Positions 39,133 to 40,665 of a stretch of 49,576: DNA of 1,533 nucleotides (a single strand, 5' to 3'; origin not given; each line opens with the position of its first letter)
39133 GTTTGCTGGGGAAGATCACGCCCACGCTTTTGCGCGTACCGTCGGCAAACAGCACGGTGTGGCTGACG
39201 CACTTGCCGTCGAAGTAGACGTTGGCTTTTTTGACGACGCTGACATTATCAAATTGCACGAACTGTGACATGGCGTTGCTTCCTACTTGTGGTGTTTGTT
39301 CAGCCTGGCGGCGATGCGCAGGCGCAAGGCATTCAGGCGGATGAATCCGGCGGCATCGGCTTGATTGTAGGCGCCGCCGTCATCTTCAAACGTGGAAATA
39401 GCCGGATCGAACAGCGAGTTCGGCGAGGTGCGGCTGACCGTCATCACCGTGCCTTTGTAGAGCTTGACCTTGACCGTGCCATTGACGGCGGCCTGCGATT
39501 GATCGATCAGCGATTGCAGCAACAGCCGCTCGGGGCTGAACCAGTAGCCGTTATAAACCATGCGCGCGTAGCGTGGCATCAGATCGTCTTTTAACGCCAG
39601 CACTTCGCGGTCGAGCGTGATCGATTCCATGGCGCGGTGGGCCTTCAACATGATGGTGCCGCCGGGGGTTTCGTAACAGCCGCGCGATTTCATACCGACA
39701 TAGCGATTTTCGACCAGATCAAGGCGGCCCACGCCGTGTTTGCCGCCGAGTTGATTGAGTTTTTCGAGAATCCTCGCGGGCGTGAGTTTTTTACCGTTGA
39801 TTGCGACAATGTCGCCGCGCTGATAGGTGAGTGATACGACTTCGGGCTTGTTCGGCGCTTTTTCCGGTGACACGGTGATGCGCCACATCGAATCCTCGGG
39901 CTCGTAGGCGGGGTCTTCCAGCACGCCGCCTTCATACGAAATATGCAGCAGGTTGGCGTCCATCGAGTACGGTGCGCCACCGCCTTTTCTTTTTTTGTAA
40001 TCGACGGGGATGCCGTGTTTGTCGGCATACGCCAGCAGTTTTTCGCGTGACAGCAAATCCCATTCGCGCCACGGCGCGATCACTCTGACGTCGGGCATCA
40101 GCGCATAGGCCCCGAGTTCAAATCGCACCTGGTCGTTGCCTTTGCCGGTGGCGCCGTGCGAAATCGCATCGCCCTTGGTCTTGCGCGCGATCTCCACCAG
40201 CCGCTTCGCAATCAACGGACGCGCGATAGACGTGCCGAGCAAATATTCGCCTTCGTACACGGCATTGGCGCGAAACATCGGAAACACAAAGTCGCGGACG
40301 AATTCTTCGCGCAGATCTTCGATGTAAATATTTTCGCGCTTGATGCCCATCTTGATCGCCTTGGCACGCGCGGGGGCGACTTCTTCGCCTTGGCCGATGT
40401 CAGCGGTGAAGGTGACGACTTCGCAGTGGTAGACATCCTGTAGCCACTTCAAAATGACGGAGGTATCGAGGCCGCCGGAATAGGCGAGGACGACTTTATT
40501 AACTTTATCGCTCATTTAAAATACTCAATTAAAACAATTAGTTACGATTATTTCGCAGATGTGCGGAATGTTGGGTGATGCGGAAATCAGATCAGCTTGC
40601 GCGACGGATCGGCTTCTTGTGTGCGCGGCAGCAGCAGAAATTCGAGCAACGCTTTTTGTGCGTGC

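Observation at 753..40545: Recurrent AT-rich 16-25 bp motif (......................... family) hugging stop codons and operon boundaries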

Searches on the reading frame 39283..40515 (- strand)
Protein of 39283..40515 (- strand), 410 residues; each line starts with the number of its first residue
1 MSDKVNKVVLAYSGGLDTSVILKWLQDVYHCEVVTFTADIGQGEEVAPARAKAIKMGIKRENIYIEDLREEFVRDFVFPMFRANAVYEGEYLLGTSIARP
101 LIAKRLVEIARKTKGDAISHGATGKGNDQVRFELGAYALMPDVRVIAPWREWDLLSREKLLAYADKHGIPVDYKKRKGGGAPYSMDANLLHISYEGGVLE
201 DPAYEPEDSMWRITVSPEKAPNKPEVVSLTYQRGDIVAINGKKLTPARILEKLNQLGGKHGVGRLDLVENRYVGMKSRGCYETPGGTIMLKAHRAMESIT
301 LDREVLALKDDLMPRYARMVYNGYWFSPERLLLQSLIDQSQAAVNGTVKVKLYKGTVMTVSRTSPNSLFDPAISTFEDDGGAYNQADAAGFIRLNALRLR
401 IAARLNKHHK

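Call 18: search_protein_families(library=pfam, proteins=[window:39283-40515:-])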
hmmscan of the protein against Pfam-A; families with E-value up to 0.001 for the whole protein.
window:39283-40515:- (410 aa): 3 families
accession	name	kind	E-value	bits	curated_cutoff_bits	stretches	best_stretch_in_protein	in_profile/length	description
PF20979.2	Arginosuc_syn_C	-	6.6e-77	258.4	27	1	183-401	1-218/219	Arginosuccinate synthase C-terminal domain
PF00764.25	Arginosuc_synth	-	1.2e-63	214.5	27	1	7-170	1-162/162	Arginosuccinate synthase N-terminal HUP domain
PF24167.1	DUF7411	-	0.00067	19.7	28.7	0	7-64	2-57/194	Family of unknown function (DUF7411)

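Call 39: list_cluster_members(proteins=[window:39283-40515:-, window:35619-36878:+, window:6996-9260:+, window:1631-2770:-])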
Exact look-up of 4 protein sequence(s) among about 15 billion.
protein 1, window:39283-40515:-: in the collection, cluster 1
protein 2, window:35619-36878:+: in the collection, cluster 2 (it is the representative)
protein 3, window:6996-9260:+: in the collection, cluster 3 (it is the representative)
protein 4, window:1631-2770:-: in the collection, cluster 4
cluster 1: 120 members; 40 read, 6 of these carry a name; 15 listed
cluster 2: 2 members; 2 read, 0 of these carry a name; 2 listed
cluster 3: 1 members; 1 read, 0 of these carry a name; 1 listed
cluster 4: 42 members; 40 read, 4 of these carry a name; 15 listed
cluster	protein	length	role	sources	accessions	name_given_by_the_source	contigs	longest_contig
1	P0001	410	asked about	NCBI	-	-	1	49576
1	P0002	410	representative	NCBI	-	-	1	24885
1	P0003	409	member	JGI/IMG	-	argininosuccinate synthase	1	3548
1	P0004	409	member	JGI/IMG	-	argininosuccinate synthase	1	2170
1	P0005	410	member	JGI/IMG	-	argininosuccinate synthase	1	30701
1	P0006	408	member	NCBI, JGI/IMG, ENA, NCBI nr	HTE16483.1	MAG TPA: argininosuccinate synthase [Burkholderiales bacterium] | argininosuccinate synthase [Burkholderiales bacterium]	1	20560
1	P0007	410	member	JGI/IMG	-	argininosuccinate synthase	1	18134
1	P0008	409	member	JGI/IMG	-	argininosuccinate synthase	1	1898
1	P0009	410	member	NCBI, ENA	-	-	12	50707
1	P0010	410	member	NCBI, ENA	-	-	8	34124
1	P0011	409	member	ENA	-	-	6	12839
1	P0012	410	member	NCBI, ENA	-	-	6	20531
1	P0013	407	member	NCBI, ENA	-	-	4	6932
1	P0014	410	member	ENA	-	-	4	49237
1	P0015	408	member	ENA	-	-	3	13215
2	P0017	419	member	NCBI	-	-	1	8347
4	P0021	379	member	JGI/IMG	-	tRNA-specific 2-thiouridylase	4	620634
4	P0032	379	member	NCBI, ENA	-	-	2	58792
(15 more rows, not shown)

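Call 40: find_encoding_contigs(protein=P0021, flank=10000, max_places=4)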
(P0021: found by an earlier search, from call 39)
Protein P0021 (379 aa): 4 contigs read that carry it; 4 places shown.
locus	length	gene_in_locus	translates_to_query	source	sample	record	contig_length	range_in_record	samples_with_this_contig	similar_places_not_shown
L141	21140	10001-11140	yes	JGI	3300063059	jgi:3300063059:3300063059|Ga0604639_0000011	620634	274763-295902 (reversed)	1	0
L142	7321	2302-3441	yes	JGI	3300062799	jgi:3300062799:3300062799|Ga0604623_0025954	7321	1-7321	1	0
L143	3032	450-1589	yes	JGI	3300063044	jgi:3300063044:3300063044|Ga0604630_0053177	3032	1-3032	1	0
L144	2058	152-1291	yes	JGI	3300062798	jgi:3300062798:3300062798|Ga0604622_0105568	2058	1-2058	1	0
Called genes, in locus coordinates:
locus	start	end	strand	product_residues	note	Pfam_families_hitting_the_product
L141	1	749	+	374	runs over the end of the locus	PF00355:Rieske, PF00848:Ring_hydroxyl_A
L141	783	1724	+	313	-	PF00581:Rhodanese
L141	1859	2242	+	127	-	PF10861:DUF2784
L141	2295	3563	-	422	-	PF07992:Pyr_redox_2, PF21706:FCSD_central, PF09242:FCSD-flav_bind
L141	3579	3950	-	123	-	PF13442:Cytochrome_CBB3 (faint), PF00034:Cytochrom_C (faint)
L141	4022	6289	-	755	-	PF02861:Clp_N, PF13191:AAA_16 (weak), PF00004:AAA, PF17871:AAA_lid_9, PF00004:AAA, PF07724:AAA_2, PF07728:AAA_5, PF10431:ClpB_D2-small, +9 more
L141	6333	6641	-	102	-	PF02617:ClpS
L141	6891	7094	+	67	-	PF00313:CSD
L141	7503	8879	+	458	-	-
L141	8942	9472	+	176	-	PF00849:PseudoU_synth_2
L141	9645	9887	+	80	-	-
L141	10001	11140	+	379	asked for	PF02540:NAD_synthase (weak), PF03054:tRNA_Me_trans, PF20259:tRNA_Me_trans_M, PF20258:tRNA_Me_trans_C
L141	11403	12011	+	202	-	-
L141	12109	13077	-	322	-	PF03401:TctC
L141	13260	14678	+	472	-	PF12390:Se-cys_synth_N, PF03841:SelA, PF01212:Beta_elim_lyase (weak), PF01041:DegT_DnrJ_EryC1 (weak), PF01053:Cys_Met_Meta_PP (faint), PF00266:Aminotran_5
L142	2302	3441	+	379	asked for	PF02540:NAD_synthase (weak), PF03054:tRNA_Me_trans, PF20259:tRNA_Me_trans_M, PF20258:tRNA_Me_trans_C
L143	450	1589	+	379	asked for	PF02540:NAD_synthase (weak), PF03054:tRNA_Me_trans, PF20259:tRNA_Me_trans_M, PF20258:tRNA_Me_trans_C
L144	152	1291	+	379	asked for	PF02540:NAD_synthase (weak), PF03054:tRNA_Me_trans, PF20259:tRNA_Me_trans_M, PF20258:tRNA_Me_trans_C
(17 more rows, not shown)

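Call 43: find_encoding_contigs(protein=P0032, flank=10000, max_places=3)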
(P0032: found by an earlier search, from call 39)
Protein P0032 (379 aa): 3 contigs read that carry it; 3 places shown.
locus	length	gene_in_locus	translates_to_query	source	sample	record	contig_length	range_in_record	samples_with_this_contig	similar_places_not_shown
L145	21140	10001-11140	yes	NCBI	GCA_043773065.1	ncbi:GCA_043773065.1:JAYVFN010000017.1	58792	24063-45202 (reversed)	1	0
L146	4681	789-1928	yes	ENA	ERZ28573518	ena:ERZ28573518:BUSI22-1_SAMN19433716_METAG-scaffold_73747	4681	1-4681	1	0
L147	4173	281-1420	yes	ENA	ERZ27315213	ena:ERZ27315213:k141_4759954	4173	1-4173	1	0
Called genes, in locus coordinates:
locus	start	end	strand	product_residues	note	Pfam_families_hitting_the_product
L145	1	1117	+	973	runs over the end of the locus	PF01734:Patatin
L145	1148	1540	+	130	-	PF10861:DUF2784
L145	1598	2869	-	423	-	PF07992:Pyr_redox_2, PF21706:FCSD_central, PF09242:FCSD-flav_bind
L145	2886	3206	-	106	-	PF13442:Cytochrome_CBB3 (weak), PF00034:Cytochrom_C (weak)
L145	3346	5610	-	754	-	PF02861:Clp_N, PF13191:AAA_16 (weak), PF00004:AAA, PF17871:AAA_lid_9, PF00004:AAA, PF07724:AAA_2, PF07728:AAA_5, PF10431:ClpB_D2-small, +9 more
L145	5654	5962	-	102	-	PF02617:ClpS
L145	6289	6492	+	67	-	PF00313:CSD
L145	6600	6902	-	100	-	PF07238:PilZ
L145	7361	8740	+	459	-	-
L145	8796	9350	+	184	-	PF00849:PseudoU_synth_2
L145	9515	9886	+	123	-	-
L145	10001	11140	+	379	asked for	PF02540:NAD_synthase (weak), PF02568:ThiI (faint), PF03054:tRNA_Me_trans, PF20259:tRNA_Me_trans_M, PF20258:tRNA_Me_trans_C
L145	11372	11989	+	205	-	-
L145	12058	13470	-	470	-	PF24696:UGSC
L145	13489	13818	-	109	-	PF24696:UGSC (weak)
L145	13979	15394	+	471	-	PF12390:Se-cys_synth_N, PF03841:SelA, PF01212:Beta_elim_lyase (weak), PF01041:DegT_DnrJ_EryC1 (weak), PF01053:Cys_Met_Meta_PP (weak), PF00266:Aminotran_5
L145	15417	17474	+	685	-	PF00009:GTP_EFTU, PF03144:GTP_EFTU_D2, PF03143:GTP_EFTU_D3 (weak), PF25461:Beta-barrel_SelB, PF09106:WHD_2nd_SelB (weak), PF09107:WHD_3rd_SelB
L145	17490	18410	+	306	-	PF00890:FAD_binding_2 (faint), PF01266:DAO (faint), PF07992:Pyr_redox_2, PF13738:Pyr_redox_3, PF00070:Pyr_redox (weak)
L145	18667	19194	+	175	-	PF01797:Y1_Tnp (weak)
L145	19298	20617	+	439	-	-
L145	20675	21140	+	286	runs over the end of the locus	PF02086:MethyltransfD12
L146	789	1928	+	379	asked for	PF02540:NAD_synthase (weak), PF02568:ThiI (faint), PF03054:tRNA_Me_trans, PF20259:tRNA_Me_trans_M, PF20258:tRNA_Me_trans_C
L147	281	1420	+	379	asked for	PF02540:NAD_synthase (weak), PF02568:ThiI (faint), PF03054:tRNA_Me_trans, PF20259:tRNA_Me_trans_M, PF20258:tRNA_Me_trans_C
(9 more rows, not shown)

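Call 44: find_encoding_contigs(protein=P0017, flank=10000, max_places=3)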
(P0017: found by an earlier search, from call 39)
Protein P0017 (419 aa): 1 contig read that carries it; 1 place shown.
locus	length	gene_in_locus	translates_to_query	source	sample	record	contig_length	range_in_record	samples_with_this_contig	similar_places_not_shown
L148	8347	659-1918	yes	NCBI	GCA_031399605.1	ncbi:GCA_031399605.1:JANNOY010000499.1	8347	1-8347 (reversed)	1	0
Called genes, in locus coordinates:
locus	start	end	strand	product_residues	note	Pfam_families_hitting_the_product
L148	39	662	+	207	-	PF01227:GTP_cyclohydroI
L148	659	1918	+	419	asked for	PF00926:DHBP_synthase, PF00925:GTP_cyclohydro2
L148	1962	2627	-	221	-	PF13650:Asp_protease_2, PF13975:gag-asp_proteas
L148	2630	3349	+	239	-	PF00117:GATase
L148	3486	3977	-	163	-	PF04461:YajQ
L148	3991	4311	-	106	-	PF06865:Ppnp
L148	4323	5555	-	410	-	PF00764:Arginosuc_synth, PF20979:Arginosuc_syn_C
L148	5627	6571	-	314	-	PF02729:OTCace_N, PF00185:OTCace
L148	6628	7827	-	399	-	PF00202:Aminotran_3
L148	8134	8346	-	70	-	?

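Call 45: find_encoding_contigs(protein=P0002, flank=10000, max_places=3)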
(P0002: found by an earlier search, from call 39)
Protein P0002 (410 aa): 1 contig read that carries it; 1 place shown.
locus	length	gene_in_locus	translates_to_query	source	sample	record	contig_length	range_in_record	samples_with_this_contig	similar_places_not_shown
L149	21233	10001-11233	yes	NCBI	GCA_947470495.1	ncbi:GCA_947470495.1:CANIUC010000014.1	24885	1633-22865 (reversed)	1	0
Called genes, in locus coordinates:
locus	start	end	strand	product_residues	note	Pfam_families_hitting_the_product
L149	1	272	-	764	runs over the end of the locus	?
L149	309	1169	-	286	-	PF06574:FAD_syn, PF01687:Flavokinase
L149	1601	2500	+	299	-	PF12974:Phosphonate-bd, PF16868:NMT1_3 (faint), PF09084:NMT1 (weak)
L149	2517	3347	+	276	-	PF00005:ABC_tran, PF13304:AAA_21 (faint)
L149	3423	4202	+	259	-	PF00528:BPD_transp_1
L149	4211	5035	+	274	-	PF00528:BPD_transp_1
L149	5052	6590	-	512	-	PF03023:MurJ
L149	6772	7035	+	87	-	PF01649:Ribosomal_S20p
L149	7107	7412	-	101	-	PF12112:DUF3579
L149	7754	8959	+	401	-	PF00202:Aminotran_3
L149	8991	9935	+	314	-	PF02729:OTCace_N, PF00185:OTCace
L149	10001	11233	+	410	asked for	PF00764:Arginosuc_synth, PF20979:Arginosuc_syn_C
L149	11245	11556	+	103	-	PF06865:Ppnp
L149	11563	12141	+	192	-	-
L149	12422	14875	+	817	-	PF05157:MshEN, PF00437:T2SSE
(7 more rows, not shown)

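Call 52: find_homologous_proteins(query=window:39283-40515:-, max_evalue=1e-100)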
Query window:39283-40515:- (410 aa): 8000 proteins with E <= 1e-100 among 8000 candidates; the best 120 are listed.
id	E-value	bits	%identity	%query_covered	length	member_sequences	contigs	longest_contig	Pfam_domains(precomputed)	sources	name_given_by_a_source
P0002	3.4e-262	888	96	100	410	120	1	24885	PF00764.26,PF20979.3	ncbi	-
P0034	1.2e-259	879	94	100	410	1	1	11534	PF00764.26,PF20979.3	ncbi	-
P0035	6.4e-255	864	93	100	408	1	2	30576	PF00764.26,PF20979.3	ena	-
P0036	4.4e-253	858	93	100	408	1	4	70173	PF00764.26,PF20979.3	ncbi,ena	-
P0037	3.0e-252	855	93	100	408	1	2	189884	PF00764.26,PF20979.3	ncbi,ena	-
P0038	1.3e-249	846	92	100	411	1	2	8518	PF00764.26,PF20979.3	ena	-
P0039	3.5e-248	841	91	100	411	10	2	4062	PF00764.26,PF20979.3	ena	-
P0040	9.8e-247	837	90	100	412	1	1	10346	PF00764.26,PF20979.3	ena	-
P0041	3.6e-246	835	90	100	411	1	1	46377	PF00764.26,PF20979.3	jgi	jgi:argininosuccinate synthase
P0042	2.0e-243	826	90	100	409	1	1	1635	PF00764.26,PF20979.3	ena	-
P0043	4.9e-243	824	90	99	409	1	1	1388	PF00764.26,PF20979.3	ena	-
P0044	8.9e-243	824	90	100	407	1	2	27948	PF00764.26,PF20979.3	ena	-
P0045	2.1e-242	822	90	100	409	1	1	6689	PF00764.26,PF20979.3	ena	-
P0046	2.1e-242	822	90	100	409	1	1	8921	PF00764.26,PF20979.3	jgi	jgi:argininosuccinate synthase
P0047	1.1e-241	820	89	100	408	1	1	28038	PF00764.26,PF20979.3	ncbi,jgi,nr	ncbi:MAG: argininosuccinate synthase [Betaproteobacteria bacterium]|nr:argininosuccinate synthase [B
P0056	1.9e-238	809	86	99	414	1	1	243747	PF00764.26,PF20979.3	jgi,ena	-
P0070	1.7e-236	803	87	100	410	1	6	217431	PF00764.26,PF20979.3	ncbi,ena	-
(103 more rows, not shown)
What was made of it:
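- Tried and rejected: Organism name: the closest ArgG relatives are all unnamed 'Betaproteobacteria/Burkholderiales bacterium' MAGs (calls 39, 52).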

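Call 53: find_encoding_contigs(protein=P0037, flank=10000, max_places=1)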
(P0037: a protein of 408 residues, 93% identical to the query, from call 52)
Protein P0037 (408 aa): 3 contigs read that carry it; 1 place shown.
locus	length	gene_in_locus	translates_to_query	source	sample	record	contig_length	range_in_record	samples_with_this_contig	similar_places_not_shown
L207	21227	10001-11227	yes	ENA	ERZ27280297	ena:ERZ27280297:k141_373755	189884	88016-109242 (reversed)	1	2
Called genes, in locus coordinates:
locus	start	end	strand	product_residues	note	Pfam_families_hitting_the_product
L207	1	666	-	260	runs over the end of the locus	PF12974:Phosphonate-bd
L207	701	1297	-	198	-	PF13187:Fer4_9 (faint), PF00037:Fer4 (faint), PF12797:Fer4_2 (weak), PF13247:Fer4_11, PF12838:Fer4_7 (weak), PF12837:Fer4_6 (weak)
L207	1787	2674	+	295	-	PF16868:NMT1_3 (faint), PF12974:Phosphonate-bd, PF09084:NMT1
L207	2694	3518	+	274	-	PF00005:ABC_tran, PF13304:AAA_21 (faint)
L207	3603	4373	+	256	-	PF00528:BPD_transp_1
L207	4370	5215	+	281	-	PF00528:BPD_transp_1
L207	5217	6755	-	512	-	PF03023:MurJ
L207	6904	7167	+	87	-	PF01649:Ribosomal_S20p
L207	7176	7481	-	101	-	PF12112:DUF3579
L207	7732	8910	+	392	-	PF00202:Aminotran_3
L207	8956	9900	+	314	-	PF02729:OTCace_N, PF00185:OTCace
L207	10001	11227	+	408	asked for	PF00764:Arginosuc_synth, PF20979:Arginosuc_syn_C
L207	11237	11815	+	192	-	-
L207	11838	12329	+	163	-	PF04461:YajQ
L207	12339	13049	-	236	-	PF00117:GATase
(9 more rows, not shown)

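Call 54: find_encoding_contigs(protein=P0041, flank=10000, max_places=1)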
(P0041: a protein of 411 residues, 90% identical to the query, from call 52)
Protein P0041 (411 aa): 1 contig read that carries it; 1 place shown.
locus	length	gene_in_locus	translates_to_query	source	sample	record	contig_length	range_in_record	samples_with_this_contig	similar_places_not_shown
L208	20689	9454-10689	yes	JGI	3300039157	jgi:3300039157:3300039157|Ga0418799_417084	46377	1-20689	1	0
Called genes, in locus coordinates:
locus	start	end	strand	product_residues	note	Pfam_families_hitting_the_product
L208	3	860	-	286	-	?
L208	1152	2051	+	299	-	PF12974:Phosphonate-bd, PF09084:NMT1, PF16868:NMT1_3 (weak)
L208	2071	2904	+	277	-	PF00005:ABC_tran, PF13304:AAA_21 (faint)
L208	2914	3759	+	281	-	PF00528:BPD_transp_1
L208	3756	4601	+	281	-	PF00528:BPD_transp_1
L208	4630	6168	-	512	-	PF03023:MurJ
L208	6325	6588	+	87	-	PF01649:Ribosomal_S20p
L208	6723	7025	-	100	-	PF12112:DUF3579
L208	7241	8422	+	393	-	PF00202:Aminotran_3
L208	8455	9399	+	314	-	PF02729:OTCace_N, PF00185:OTCace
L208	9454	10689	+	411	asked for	PF00764:Arginosuc_synth, PF20979:Arginosuc_syn_C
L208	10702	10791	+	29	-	-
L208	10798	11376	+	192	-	-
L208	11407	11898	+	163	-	PF04461:YajQ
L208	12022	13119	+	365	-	PF00890:FAD_binding_2 (weak), PF01266:DAO, PF01494:FAD_binding_3, PF03486:HI0933_like (weak), PF05834:Lycopene_cycl (faint), PF13450:NAD_binding_8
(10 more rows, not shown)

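Call 55: find_encoding_contigs(protein=P0070, flank=10000, max_places=1)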
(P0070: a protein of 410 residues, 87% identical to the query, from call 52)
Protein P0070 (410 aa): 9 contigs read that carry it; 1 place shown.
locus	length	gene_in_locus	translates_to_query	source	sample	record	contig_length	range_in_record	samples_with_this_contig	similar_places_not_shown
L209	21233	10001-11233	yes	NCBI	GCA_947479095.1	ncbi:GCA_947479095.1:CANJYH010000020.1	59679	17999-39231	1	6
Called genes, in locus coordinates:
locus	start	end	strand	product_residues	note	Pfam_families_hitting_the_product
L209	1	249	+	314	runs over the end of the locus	PF00126:HTH_1, PF03466:LysR_substrate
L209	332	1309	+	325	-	PF03401:TctC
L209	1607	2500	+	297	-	PF12974:Phosphonate-bd, PF09084:NMT1, PF16868:NMT1_3 (weak)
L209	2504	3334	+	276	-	PF00005:ABC_tran, PF13304:AAA_21 (faint)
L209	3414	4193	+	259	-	PF00528:BPD_transp_1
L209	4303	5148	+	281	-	PF00528:BPD_transp_1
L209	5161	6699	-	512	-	PF03023:MurJ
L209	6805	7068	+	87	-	PF01649:Ribosomal_S20p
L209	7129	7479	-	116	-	PF12112:DUF3579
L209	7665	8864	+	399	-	PF00202:Aminotran_3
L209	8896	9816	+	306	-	PF02729:OTCace_N, PF00185:OTCace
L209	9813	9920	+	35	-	-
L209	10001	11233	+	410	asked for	PF00764:Arginosuc_synth, PF20979:Arginosuc_syn_C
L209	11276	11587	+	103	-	PF06865:Ppnp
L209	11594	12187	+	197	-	PF00227:Proteasome (faint)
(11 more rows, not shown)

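Call 56: find_encoding_contigs(protein=P0056, flank=10000, max_places=1)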
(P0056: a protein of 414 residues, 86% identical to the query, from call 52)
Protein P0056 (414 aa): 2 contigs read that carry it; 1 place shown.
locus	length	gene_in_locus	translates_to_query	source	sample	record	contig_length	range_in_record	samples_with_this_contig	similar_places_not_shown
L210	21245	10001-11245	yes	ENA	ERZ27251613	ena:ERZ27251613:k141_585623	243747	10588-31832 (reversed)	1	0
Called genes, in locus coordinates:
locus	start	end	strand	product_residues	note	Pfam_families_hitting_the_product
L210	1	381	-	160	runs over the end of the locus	-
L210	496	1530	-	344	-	PF00296:Bac_luciferase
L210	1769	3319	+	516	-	PF04069:OpuAC, PF00528:BPD_transp_1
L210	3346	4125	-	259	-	PF00392:GntR, PF07729:FCD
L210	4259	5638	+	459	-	PF00083:Sugar_tr, PF07690:MFS_1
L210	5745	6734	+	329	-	PF00701:DHDPS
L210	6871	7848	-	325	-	PF00561:Abhydrolase_1 (faint), PF12146:Hydrolase_4, PF12697:Abhydrolase_6 (weak)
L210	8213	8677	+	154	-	PF13493:DUF4118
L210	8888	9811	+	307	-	PF02729:OTCace_N, PF00185:OTCace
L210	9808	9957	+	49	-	-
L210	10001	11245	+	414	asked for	PF00764:Arginosuc_synth, PF20979:Arginosuc_syn_C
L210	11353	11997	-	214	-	PF02798:GST_N, PF13409:GST_N_2, PF13417:GST_N_3, PF13410:GST_C_2 (weak)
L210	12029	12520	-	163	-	PF25753:SF0329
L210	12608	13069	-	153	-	-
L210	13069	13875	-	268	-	PF00135:COesterase (weak), PF12146:Hydrolase_4 (faint), PF20434:BD-FAE, PF07859:Abhydrolase_3, PF00326:Peptidase_S9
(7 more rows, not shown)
